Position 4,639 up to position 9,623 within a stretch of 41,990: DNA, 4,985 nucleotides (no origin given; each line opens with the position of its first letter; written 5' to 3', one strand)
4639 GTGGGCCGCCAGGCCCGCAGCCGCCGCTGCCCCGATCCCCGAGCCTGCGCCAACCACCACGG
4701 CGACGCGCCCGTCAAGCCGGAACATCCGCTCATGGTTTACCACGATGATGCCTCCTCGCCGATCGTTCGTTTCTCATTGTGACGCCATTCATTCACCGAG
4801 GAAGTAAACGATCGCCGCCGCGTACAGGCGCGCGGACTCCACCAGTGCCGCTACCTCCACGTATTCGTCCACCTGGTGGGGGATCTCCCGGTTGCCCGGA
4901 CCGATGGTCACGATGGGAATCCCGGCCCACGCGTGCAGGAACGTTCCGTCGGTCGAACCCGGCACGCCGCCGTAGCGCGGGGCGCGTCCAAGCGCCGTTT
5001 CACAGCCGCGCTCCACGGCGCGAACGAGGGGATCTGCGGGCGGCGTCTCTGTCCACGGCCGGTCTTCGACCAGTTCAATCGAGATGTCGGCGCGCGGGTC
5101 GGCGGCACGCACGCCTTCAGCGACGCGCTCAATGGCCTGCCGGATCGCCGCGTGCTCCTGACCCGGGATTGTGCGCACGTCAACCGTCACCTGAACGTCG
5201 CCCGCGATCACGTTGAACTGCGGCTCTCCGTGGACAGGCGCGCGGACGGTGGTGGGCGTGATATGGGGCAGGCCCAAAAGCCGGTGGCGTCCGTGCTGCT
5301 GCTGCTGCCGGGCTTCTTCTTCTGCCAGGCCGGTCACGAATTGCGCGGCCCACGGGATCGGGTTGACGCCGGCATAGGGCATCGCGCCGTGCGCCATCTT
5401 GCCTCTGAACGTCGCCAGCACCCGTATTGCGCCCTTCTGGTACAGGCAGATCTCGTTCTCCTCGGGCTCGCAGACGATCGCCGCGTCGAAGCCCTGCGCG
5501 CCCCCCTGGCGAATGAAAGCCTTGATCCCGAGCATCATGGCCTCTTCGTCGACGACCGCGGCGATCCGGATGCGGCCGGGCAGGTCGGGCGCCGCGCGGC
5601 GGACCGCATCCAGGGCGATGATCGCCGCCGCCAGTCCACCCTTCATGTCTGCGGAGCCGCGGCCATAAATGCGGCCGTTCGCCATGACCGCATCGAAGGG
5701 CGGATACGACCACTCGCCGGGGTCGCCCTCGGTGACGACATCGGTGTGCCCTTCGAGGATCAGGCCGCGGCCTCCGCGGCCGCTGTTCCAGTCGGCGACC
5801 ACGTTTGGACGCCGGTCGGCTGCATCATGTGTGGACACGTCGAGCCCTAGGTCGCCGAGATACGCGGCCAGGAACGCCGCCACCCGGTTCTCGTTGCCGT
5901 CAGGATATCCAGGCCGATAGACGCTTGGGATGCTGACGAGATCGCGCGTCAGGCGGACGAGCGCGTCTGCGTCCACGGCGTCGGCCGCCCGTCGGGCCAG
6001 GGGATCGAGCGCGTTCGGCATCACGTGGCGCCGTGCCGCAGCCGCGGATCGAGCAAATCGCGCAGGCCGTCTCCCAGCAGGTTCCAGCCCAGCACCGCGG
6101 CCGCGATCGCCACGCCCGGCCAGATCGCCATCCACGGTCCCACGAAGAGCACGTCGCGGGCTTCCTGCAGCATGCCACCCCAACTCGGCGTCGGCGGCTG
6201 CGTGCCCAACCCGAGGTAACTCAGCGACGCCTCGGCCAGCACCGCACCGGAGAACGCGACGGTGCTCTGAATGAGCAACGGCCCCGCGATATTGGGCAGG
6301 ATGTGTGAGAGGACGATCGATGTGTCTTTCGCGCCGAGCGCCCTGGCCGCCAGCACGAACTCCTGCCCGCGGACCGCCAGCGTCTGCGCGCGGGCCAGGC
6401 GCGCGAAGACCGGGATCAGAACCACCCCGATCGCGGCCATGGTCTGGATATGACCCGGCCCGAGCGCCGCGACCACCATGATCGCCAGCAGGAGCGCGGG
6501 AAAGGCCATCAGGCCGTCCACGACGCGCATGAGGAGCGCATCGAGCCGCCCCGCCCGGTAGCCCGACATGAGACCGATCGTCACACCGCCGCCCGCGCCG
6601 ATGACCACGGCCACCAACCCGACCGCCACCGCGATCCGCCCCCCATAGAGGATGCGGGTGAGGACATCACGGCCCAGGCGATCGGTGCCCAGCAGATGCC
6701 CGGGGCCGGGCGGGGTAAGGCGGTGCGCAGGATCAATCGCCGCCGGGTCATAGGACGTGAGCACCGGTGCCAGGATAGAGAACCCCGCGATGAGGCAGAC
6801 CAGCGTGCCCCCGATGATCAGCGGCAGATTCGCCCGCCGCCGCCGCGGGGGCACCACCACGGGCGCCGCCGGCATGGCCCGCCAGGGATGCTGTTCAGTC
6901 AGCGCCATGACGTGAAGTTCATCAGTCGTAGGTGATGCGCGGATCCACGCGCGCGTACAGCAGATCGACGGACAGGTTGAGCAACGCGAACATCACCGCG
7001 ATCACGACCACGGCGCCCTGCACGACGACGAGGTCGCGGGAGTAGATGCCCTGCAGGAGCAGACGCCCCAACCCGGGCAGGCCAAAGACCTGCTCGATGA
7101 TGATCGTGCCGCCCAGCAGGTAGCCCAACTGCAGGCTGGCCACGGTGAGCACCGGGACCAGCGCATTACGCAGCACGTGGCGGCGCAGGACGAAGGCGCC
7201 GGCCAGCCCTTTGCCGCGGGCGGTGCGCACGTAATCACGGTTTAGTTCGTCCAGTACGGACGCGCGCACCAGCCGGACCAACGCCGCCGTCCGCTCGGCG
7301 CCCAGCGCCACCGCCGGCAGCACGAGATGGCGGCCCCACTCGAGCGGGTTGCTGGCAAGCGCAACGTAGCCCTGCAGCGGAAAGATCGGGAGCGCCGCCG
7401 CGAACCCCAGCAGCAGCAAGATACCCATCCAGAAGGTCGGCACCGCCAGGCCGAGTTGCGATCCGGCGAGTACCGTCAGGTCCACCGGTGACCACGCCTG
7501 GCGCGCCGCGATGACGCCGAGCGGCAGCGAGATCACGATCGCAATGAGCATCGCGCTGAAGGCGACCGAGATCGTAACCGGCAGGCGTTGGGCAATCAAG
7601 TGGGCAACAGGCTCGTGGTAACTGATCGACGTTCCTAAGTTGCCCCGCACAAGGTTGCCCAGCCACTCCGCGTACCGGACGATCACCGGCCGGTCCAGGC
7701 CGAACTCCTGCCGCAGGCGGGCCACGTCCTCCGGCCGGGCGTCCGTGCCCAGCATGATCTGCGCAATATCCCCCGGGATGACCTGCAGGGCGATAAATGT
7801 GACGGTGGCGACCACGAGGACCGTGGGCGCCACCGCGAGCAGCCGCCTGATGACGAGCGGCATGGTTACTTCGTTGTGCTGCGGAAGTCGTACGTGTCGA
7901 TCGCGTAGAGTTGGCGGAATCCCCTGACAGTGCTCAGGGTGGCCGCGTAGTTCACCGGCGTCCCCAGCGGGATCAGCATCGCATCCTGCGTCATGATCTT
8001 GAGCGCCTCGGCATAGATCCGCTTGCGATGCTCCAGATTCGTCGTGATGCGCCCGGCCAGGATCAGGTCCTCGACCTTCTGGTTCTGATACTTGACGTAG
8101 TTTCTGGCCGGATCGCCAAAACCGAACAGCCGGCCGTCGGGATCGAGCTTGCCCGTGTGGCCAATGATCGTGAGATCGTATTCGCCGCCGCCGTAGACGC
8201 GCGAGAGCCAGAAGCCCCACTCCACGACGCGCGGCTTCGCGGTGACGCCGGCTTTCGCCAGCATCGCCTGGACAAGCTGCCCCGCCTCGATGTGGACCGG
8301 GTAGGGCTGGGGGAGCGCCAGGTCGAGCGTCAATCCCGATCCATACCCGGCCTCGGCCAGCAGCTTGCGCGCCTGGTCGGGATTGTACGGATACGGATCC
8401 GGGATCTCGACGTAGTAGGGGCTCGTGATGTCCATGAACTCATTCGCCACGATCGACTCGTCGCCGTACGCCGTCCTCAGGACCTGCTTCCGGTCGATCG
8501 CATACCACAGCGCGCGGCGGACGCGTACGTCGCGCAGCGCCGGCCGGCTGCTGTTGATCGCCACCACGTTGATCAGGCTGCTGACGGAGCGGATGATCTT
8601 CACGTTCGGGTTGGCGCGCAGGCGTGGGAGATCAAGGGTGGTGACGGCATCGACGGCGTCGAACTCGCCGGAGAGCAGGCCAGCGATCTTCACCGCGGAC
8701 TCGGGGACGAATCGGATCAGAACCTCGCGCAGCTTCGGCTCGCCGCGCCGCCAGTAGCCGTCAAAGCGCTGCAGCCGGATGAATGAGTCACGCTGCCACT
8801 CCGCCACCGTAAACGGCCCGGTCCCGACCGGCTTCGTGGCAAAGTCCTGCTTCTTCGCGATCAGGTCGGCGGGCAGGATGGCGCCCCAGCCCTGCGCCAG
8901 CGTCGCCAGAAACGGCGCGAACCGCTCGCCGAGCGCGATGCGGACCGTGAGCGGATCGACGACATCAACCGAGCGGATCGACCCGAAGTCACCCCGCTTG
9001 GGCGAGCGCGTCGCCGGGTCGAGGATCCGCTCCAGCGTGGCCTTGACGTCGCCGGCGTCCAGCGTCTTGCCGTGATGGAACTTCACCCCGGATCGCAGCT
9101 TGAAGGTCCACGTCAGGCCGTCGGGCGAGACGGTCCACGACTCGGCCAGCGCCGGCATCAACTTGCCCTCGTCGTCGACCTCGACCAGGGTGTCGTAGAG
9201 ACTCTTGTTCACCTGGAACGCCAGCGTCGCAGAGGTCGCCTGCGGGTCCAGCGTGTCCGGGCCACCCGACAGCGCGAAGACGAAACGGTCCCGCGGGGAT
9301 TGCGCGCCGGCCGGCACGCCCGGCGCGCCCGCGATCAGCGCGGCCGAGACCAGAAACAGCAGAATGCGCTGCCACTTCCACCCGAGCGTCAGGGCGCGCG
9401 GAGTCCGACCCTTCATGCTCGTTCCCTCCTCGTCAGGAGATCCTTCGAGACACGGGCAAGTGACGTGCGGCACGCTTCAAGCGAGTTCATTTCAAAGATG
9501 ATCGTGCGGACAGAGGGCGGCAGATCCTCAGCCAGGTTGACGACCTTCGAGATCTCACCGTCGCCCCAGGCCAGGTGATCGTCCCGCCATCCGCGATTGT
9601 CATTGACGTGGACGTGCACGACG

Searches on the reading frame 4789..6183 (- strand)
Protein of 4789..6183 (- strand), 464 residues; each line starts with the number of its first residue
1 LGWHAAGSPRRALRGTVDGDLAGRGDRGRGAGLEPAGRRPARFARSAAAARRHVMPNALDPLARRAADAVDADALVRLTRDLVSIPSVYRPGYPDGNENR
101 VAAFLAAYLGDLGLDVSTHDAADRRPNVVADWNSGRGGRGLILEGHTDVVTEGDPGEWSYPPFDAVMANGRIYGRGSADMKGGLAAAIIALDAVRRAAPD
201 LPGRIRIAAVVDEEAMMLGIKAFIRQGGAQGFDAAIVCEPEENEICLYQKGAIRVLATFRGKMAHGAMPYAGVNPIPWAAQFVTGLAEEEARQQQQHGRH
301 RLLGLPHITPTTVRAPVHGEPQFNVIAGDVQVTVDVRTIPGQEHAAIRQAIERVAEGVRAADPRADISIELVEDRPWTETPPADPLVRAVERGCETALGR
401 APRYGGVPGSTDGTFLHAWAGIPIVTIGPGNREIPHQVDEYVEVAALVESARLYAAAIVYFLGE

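Call 48: search_protein_families(library=pfam, proteins=[window:4789-6183:-], max_evalue=0.0001)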
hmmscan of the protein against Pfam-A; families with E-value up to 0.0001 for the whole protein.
window:4789-6183:- (464 aa): 2 families
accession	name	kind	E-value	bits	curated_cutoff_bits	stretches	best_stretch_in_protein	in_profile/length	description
PF01546.33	Peptidase_M20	-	1.2e-35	123.7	24.6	1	143-458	2-204/206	Peptidase family M20/M25/M40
PF07687.19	M20_dimer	-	1.3e-14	54.5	21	1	249-356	3-100/107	Peptidase dimerisation domain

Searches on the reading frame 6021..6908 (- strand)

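Call 48: search_protein_families(library=pfam, proteins=[window:6021-6908:-], max_evalue=0.0001)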
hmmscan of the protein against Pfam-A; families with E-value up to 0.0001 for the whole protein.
window:6021-6908:- (295 aa): 2 families
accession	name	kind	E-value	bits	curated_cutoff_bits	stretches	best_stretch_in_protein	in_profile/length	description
PF00528.27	BPD_transp_1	-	2.1e-32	112.8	26.4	1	108-292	1-184/184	Binding-protein-dependent transport system inner membrane component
PF12911.12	OppC_N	-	5.7e-05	23.3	23.9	1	25-67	11-53/53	N-terminal TM domain of oligopeptide transport permease C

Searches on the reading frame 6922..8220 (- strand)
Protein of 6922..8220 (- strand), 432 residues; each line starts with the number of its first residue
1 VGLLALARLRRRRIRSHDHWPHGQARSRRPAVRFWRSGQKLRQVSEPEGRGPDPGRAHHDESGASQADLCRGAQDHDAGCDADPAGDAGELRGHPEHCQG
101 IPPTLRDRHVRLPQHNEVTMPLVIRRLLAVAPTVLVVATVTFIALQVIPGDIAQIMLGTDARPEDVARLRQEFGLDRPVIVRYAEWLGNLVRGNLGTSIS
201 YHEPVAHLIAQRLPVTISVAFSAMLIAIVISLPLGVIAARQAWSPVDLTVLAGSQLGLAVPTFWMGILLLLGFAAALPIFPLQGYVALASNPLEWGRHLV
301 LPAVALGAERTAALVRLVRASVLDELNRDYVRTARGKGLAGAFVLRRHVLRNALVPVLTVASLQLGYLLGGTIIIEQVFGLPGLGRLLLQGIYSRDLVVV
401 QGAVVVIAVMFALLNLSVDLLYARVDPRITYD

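Call 48: search_protein_families(library=pfam, proteins=[window:6922-8220:-], max_evalue=0.0001)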
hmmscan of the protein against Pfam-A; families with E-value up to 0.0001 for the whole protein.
window:6922-8220:- (432 aa): 2 families
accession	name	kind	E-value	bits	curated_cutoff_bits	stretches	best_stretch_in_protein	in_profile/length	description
PF00528.27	BPD_transp_1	-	2.3e-36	125.7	26.4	1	232-430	2-183/184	Binding-protein-dependent transport system inner membrane component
PF19300.4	BPD_transp_1_N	-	2.8e-16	60.2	23.8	1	122-220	4-114/114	Binding-prot-dependent transport system membrane comp, N-term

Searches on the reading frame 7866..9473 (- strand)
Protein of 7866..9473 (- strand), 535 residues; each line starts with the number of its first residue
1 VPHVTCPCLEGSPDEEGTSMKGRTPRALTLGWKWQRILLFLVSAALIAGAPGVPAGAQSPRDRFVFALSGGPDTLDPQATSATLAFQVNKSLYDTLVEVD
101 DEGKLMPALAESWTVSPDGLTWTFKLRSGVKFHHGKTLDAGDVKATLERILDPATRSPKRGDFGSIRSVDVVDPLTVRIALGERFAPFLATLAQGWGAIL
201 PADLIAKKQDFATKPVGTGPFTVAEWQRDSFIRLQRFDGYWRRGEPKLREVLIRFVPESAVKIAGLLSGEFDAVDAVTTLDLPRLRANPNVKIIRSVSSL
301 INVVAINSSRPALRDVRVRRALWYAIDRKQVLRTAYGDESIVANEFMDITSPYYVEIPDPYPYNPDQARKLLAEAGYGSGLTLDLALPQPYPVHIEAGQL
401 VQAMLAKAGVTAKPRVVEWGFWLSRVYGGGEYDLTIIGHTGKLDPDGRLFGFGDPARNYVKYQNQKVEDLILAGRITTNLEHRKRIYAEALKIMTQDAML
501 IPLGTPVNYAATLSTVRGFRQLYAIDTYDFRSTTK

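Call 48: search_protein_families(library=pfam, proteins=[window:7866-9473:-], max_evalue=0.0001)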
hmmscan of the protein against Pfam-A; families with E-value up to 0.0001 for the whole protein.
window:7866-9473:- (535 aa): 1 family
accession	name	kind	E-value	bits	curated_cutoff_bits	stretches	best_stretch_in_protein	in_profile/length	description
PF00496.27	SBP_bac_5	-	8.8e-94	315.1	32.4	1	104-452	1-360/368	Bacterial extracellular solute-binding proteins, family 5 Middle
